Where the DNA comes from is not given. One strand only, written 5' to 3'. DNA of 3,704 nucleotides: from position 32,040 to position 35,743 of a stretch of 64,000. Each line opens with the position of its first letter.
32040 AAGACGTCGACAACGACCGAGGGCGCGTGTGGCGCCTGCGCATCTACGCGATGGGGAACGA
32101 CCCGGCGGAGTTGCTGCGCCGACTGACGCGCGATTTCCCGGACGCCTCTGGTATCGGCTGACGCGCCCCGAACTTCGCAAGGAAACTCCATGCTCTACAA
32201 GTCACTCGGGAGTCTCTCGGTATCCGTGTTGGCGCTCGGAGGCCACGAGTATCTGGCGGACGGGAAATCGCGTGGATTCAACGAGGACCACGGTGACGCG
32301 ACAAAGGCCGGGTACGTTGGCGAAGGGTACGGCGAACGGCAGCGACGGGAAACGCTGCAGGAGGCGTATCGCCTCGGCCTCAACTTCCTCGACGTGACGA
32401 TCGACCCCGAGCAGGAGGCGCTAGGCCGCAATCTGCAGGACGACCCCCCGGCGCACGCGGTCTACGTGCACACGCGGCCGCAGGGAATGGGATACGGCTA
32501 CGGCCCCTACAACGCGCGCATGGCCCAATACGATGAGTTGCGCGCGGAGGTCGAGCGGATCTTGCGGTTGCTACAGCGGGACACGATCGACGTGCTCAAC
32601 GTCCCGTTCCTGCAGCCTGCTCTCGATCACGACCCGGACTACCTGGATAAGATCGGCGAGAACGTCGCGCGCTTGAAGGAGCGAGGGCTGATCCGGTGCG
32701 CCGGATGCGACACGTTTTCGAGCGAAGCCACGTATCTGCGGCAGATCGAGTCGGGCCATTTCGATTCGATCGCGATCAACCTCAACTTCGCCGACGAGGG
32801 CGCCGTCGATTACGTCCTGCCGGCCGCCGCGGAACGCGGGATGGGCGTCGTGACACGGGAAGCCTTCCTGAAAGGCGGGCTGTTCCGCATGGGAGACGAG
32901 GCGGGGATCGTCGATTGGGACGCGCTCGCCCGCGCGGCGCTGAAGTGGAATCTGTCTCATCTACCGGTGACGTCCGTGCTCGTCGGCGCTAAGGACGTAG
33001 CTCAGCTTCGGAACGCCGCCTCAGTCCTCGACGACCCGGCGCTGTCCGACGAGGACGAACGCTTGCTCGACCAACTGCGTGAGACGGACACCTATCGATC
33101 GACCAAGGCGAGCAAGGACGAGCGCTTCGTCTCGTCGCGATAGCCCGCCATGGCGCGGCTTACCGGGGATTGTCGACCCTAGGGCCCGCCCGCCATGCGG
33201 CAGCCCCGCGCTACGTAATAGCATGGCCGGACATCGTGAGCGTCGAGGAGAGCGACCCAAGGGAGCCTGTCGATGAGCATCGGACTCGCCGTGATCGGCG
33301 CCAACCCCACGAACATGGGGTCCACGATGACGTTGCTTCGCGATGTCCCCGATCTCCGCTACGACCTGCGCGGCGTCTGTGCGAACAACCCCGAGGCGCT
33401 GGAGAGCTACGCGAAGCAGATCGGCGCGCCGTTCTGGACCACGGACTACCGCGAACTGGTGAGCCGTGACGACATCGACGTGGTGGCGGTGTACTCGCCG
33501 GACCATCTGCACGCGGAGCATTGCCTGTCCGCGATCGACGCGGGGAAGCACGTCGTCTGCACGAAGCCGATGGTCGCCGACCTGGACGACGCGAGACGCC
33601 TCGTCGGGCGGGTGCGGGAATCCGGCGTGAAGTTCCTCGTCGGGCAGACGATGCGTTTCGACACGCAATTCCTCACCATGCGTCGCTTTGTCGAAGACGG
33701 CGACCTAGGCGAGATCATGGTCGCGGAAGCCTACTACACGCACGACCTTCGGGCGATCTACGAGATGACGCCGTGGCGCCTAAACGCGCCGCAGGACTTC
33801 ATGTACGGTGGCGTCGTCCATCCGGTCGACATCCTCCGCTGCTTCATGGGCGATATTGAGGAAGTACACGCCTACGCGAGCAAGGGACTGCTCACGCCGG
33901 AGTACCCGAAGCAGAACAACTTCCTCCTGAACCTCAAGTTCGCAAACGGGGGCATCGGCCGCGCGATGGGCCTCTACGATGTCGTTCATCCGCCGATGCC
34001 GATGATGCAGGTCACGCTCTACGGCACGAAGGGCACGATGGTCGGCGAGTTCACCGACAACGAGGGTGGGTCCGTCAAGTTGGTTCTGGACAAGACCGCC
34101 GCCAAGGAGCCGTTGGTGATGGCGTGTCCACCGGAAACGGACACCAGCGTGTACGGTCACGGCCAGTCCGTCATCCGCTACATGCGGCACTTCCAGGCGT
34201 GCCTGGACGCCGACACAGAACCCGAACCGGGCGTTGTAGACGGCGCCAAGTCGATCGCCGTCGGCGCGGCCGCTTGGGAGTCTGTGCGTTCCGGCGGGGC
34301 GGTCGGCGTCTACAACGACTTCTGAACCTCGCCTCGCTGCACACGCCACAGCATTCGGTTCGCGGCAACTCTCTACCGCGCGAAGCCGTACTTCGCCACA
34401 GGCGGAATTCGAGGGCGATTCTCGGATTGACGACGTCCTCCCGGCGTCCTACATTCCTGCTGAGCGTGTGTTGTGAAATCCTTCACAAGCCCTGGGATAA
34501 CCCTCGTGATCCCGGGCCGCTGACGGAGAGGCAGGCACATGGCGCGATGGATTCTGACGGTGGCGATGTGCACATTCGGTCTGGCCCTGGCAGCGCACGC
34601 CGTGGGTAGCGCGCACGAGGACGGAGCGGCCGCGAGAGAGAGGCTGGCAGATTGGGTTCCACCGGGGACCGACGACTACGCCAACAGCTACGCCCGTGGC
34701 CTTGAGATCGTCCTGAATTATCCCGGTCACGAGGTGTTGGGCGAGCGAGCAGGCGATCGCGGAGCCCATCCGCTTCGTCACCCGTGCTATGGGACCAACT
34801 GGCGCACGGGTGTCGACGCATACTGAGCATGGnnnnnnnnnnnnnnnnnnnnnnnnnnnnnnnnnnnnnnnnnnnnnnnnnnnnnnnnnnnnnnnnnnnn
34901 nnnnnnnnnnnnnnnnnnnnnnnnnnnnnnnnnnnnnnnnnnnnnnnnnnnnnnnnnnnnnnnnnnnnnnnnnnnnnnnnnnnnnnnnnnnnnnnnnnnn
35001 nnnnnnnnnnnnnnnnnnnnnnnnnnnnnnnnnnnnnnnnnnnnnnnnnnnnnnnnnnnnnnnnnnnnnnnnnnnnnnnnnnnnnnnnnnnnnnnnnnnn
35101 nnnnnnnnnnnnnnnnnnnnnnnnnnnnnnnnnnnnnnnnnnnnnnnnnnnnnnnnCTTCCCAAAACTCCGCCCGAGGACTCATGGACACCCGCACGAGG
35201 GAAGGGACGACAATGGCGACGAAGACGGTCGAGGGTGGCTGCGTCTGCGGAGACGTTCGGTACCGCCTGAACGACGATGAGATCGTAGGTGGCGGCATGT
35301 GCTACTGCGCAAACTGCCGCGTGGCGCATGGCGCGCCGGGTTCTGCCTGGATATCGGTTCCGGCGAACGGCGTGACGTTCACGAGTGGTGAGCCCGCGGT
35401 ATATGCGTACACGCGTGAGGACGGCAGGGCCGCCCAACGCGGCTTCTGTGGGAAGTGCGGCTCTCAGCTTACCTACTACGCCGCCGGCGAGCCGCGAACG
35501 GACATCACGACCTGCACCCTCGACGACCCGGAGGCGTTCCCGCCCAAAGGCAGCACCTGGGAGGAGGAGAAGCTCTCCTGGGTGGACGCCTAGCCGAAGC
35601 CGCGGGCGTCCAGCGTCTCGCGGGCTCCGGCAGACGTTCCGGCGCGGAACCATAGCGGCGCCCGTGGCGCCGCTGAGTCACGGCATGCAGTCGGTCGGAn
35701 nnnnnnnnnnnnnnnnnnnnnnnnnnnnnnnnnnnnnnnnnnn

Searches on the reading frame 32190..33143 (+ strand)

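Call 16: search_protein_families(library=pfam, proteins=[window:32190-33143:+], max_evalue=0.001)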
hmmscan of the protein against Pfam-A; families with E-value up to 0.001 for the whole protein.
window:32190-33143:+ (317 aa): 1 family
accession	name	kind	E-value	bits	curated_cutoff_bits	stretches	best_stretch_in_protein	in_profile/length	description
PF00248.27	Aldo_ket_red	-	1.3e-14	54.4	24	1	47-232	16-198/291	Aldo/keto reductase family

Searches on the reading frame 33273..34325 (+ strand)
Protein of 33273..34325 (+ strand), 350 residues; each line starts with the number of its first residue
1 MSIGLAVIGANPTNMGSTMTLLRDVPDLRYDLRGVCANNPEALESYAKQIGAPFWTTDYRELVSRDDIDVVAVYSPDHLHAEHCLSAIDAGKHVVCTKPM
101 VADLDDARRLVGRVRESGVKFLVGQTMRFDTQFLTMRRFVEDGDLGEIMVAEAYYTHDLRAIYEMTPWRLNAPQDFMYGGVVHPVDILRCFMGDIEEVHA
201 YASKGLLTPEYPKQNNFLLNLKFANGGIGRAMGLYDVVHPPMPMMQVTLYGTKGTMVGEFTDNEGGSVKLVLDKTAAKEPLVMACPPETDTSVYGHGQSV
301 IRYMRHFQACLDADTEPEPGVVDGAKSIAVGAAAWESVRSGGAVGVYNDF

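Call 16: search_protein_families(library=pfam, proteins=[window:33273-34325:+], max_evalue=0.001)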
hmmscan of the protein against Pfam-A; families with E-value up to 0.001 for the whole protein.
window:33273-34325:+ (350 aa): 4 families
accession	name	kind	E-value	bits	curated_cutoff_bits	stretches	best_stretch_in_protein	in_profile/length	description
PF01408.29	GFO_IDH_MocA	-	1.9e-20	74.2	24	1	5-124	3-119/120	Oxidoreductase family, NAD-binding Rossmann fold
PF02894.22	GFO_IDH_MocA_C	-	3.9e-15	56.7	22.9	1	139-344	3-216/218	Oxidoreductase family, C-terminal alpha/beta domain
PF22725.1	GFO_IDH_MocA_C3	-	2e-14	54.1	27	1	133-256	1-123/124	GFO/IDH/MocA C-terminal domain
PF03447.22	NAD_binding_3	-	2.9e-06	28.4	24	1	19-123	10-115/116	Homoserine dehydrogenase, NAD binding domain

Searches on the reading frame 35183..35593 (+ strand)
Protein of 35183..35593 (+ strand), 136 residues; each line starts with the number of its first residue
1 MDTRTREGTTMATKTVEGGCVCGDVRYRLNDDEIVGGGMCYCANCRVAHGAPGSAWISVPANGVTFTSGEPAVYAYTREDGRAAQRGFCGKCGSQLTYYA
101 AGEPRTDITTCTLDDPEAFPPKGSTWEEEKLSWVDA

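Call 52: search_protein_families(library=pfam, proteins=[window:35183-35593:+], max_evalue=0.0001)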
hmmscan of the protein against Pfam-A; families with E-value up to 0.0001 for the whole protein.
window:35183-35593:+ (136 aa): 1 family
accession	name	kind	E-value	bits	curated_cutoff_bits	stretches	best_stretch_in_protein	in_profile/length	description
PF04828.22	GFA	-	5.3e-24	85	24.3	1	15-128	1-114/115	Glutathione-dependent formaldehyde-activating enzyme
